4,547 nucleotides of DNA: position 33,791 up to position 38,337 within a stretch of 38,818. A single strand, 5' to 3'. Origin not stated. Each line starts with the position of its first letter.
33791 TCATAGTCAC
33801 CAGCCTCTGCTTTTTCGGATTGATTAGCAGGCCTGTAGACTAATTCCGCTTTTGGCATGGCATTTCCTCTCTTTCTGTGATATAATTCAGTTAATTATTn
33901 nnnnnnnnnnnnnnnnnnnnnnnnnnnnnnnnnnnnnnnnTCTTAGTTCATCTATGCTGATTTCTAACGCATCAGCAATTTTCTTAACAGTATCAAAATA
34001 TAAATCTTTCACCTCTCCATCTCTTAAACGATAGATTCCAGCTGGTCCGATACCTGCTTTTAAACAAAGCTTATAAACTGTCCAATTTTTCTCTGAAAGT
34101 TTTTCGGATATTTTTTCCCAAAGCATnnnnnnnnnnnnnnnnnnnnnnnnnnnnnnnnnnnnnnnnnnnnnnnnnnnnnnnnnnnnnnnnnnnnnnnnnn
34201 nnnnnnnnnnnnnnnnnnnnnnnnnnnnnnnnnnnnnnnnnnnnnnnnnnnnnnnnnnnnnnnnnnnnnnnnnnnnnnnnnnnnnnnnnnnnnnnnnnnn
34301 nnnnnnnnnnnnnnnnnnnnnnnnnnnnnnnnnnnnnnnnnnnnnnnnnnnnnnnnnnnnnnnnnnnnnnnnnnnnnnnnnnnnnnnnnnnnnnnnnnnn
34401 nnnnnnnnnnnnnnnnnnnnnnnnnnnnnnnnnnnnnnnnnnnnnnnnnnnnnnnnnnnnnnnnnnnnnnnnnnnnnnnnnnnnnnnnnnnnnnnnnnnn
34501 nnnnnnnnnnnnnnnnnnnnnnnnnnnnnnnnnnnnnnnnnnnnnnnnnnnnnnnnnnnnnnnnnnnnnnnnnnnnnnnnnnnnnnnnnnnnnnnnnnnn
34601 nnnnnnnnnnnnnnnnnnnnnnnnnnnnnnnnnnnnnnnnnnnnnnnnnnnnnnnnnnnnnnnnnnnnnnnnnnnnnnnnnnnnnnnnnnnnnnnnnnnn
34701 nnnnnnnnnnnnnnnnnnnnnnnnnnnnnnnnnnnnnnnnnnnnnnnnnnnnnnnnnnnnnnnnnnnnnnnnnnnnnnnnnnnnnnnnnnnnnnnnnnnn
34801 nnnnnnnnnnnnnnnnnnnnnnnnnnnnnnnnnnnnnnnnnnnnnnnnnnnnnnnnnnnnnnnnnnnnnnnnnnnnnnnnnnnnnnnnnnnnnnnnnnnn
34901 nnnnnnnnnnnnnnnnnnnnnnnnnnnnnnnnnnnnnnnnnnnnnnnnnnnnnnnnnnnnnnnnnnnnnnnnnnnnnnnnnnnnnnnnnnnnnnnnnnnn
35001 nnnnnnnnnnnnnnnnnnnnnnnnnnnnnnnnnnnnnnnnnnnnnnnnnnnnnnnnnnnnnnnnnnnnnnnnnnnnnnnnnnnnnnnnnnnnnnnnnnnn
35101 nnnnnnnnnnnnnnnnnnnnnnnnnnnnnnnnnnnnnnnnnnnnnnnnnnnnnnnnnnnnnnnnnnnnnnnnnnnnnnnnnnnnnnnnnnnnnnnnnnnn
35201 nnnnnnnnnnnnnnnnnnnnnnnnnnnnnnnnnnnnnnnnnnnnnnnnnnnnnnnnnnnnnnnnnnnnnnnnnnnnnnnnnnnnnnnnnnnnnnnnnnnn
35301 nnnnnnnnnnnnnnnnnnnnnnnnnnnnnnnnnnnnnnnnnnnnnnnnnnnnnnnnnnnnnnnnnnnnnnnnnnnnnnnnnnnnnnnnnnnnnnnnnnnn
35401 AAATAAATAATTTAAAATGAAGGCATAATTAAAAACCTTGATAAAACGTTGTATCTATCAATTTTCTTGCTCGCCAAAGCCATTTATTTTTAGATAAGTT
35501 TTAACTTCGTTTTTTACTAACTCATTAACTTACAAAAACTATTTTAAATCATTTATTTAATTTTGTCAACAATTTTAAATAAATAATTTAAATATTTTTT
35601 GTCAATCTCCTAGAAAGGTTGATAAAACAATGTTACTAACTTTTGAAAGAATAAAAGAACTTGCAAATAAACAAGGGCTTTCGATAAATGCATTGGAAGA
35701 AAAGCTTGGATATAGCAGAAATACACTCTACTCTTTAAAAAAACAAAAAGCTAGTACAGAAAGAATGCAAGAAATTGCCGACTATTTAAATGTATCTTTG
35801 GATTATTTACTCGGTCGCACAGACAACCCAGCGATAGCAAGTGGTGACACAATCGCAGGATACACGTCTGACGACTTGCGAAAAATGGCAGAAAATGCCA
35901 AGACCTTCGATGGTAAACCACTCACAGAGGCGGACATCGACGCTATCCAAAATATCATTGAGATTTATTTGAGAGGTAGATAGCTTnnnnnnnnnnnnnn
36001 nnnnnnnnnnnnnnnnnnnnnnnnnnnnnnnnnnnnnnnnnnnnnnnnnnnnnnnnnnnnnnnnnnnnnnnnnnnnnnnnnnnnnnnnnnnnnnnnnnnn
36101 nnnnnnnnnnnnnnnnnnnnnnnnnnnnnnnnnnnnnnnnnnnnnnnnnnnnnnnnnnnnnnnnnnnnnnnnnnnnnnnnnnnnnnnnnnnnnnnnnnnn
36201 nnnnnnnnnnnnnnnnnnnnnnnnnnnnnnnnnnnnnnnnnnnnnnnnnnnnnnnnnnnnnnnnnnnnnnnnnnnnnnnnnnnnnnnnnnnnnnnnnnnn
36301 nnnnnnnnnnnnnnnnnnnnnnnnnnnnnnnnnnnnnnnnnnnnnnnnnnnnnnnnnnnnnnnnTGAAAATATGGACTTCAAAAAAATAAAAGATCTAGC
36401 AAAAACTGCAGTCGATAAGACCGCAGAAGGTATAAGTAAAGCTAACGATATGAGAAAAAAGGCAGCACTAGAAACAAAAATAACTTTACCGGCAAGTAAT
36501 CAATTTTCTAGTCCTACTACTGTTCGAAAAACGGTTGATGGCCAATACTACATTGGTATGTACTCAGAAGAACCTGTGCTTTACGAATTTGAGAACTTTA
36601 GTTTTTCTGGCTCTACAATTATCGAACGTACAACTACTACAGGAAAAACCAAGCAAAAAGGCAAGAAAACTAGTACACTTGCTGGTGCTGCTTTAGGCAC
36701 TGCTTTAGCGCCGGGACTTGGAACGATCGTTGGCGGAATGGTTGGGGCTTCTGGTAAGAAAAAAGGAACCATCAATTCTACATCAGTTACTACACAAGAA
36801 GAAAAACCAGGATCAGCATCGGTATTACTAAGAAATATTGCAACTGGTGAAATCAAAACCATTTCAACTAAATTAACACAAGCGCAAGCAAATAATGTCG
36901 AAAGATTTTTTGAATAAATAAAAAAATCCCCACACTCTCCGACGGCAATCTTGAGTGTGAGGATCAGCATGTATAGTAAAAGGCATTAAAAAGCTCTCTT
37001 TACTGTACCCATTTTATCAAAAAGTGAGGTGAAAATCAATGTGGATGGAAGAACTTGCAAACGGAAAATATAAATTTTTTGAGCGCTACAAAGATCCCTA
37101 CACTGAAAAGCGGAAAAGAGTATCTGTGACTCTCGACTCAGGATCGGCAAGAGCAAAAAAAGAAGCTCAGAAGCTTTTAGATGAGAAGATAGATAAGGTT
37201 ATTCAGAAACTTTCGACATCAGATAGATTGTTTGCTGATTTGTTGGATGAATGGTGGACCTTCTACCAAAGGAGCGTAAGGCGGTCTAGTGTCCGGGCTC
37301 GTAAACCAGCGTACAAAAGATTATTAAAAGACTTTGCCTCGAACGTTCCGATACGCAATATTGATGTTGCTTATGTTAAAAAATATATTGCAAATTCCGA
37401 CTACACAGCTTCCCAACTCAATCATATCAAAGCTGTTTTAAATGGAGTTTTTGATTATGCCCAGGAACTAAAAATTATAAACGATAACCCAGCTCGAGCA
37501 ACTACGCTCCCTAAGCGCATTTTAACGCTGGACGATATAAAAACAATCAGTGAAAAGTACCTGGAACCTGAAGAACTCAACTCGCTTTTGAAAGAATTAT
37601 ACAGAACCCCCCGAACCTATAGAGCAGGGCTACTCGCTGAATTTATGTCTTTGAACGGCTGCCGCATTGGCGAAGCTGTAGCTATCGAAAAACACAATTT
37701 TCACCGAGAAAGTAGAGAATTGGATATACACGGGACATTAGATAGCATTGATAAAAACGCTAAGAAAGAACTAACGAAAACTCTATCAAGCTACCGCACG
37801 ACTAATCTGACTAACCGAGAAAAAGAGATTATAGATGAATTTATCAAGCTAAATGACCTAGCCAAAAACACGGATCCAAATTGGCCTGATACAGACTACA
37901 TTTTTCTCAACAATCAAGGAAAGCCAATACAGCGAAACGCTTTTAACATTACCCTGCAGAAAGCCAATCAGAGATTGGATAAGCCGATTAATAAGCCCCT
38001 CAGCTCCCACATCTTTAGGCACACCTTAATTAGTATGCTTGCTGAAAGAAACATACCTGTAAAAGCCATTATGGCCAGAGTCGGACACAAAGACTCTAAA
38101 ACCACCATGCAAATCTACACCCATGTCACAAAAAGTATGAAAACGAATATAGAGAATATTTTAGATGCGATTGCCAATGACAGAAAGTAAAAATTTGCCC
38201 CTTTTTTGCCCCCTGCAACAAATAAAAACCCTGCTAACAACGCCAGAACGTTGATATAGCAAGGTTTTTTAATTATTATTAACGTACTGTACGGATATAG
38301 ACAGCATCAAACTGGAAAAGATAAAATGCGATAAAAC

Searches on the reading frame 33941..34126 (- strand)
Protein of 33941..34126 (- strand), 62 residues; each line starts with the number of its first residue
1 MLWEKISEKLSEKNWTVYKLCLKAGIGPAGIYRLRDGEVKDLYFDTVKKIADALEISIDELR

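Call 97: search_protein_families(library=pfam, proteins=[window:33941-34126:-], max_evalue=0.01)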
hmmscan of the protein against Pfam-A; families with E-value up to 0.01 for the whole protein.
window:33941-34126:- (62 aa): 3 families
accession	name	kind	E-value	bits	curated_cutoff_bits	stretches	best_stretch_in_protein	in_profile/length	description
PF13443.12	HTH_26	-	5.6e-12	46.2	22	1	5-61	1-57/63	Cro/C1-type HTH DNA-binding domain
PF01381.28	HTH_3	-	5.8e-05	23.5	23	1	12-61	7-55/55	Helix-turn-helix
PF12844.13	HTH_19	-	0.0067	16.7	30.2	1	5-61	3-58/64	Helix-turn-helix domain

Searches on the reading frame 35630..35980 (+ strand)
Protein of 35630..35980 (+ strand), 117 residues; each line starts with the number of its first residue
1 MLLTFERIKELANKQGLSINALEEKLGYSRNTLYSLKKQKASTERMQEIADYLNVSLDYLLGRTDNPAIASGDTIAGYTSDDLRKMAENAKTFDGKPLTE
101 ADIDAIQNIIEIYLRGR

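Call 8: search_protein_families(library=pfam, proteins=[window:35630-35980:+], max_evalue=0.01)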
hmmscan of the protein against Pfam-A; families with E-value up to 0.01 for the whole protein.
window:35630-35980:+ (117 aa): 8 families
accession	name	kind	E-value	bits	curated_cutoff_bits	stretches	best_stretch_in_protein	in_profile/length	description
PF01381.28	HTH_3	-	2.3e-09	37.6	23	1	8-60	1-55/55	Helix-turn-helix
PF13443.12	HTH_26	-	3.6e-08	34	22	1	7-62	1-59/63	Cro/C1-type HTH DNA-binding domain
PF12844.13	HTH_19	-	6.3e-06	26.4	30.2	1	6-62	2-60/64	Helix-turn-helix domain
PF08279.18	HTH_11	-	0.0014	18.9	25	0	9-34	7-33/55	HTH domain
PF07453.19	NUMOD1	-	0.002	18.8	22.8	0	18-34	18-34/37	NUMOD1 domain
PF07022.19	Phage_CI_repr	-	0.0036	18.1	22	1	20-65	15-62/65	Bacteriophage CI repressor helix-turn-helix domain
PF13560.12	HTH_31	-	0.006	17.3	27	0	7-40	5-38/64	Helix-turn-helix domain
PF14080.11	DUF4261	-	0.0064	17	27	1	45-92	21-65/77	Domain of unknown function (DUF4261)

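Call 9: search_protein_families(library=phrogs, proteins=[window:35630-35980:+], max_evalue=0.01)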
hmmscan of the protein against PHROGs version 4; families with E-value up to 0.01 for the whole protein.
window:35630-35980:+ (117 aa): 14 families
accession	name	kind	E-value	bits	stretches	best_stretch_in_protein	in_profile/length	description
phrog_8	-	transcription regulation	3e-25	90.4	1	3-99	76-150/346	transcriptional regulator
phrog_18248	-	transcription regulation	4.8e-09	36.7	1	5-61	4-60/264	transcriptional regulator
phrog_4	-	transcription regulation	7.4e-08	32.8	1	6-70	139-201/400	transcriptional repressor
phrog_3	-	transcription regulation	1e-06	29.8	1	4-68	89-153/430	transcriptional repressor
phrog_2967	-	transcription regulation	1.5e-06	28.9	1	6-64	13-73/225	transcriptional regulator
phrog_1994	-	DNA, RNA and nucleotide metabolism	2.4e-06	28.6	1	6-66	2-64/170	DNA binding protein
phrog_2439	-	transcription regulation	6.6e-06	26.2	1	6-67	10-72/367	transcriptional regulator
phrog_34939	-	unknown function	0.00031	21.5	1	6-68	12-77/280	-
phrog_3037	-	transcription regulation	0.00042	21.2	1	6-64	29-78/189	transcriptional repressor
phrog_1373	-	transcription regulation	0.00074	20.5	1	6-71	66-133/166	transcriptional regulator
phrog_4494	-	unknown function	0.0017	19.8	1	5-48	7-50/109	-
phrog_769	-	transcription regulation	0.0061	17.5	0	8-57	16-64/89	transcriptional repressor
phrog_7396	-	unknown function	0.0063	17.2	1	39-90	56-107/227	-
phrog_4779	-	transcription regulation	0.0089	17.5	0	6-54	5-53/98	transcriptional regulator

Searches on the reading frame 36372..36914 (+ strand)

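Call 8: search_protein_families(library=pfam, proteins=[window:36372-36914:+], max_evalue=0.01)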
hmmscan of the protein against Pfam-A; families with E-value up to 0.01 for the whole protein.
window:36372-36914:+ (181 aa): 0 families

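Call 9: search_protein_families(library=phrogs, proteins=[window:36372-36914:+], max_evalue=0.01)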
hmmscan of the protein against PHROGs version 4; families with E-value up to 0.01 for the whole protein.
window:36372-36914:+ (181 aa): 4 families
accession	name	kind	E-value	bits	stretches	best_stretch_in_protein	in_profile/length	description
phrog_4431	-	unknown function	2.1e-74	250.5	1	1-181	1-183/184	-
phrog_17658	-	unknown function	0.0022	19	1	71-136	48-115/176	-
phrog_27819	-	unknown function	0.0025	18.5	1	94-130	131-167/239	-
phrog_30731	-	unknown function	0.0095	15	0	96-147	887-939/1060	-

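Call 15: search_protein_families(library=ncbifam, proteins=[window:36372-36914:+], max_evalue=0.1)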
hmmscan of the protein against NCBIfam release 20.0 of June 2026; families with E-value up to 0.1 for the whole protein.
window:36372-36914:+ (181 aa): 3 families
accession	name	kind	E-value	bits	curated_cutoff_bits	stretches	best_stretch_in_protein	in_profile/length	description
NF045876.1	RnfG_DVU2794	exception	0.0059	16.1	205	1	96-150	75-127/190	RnfABCDGE type electron transport complex subunit G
TIGR03789.1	pdsO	hypoth_equivalog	0.044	13.4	152.2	1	95-135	36-81/243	sortase-associated OmpA-like protein PdsO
TIGR03743.1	SXT_TraD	subfamily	0.065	11.7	366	1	6-94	105-190/636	conjugative transfer system coupling protein TraD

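Call 16: search_protein_families(library=padloc, proteins=[window:36372-36914:+], max_evalue=0.1)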
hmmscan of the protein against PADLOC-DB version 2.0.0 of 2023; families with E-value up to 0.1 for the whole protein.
window:36372-36914:+ (181 aa): 0 families

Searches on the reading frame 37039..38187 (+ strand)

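Call 8: search_protein_families(library=pfam, proteins=[window:37039-38187:+], max_evalue=0.01)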
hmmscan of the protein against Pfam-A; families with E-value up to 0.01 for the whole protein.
window:37039-38187:+ (383 aa): 3 families
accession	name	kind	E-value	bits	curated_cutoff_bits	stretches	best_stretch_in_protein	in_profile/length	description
PF00589.27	Phage_integrase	-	5.4e-24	85.3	27.1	1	173-365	1-170/172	Phage integrase family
PF14659.12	Phage_int_SAM_3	-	2.6e-05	24.8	22.6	1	65-117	2-54/58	Phage integrase, N-terminal SAM-like domain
PF24624.1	Int_N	-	0.0054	17.9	27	0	63-152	3-93/100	Phage integrase, N-terminal domain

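Call 9: search_protein_families(library=phrogs, proteins=[window:37039-38187:+], max_evalue=0.01)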
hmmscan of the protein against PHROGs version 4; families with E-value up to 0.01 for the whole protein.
window:37039-38187:+ (383 aa): 7 families
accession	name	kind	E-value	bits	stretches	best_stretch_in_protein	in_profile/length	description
phrog_1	-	integration and excision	9.6e-70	237.5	1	1-380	108-452/611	integrase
phrog_216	-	integration and excision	1.3e-28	101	1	128-377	16-238/301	integrase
phrog_7685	-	integration and excision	2.6e-22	80.5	1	282-378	147-238/240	integrase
phrog_37757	-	unknown function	4e-21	75.9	1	1-52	1-56/58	-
phrog_23783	-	integration and excision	2.7e-06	28.5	1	38-159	37-156/162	integrase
phrog_7244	-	integration and excision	0.00055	20.3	1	15-162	23-174/263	integrase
phrog_9208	-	integration and excision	0.0026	18.7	0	321-363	188-229/241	integrase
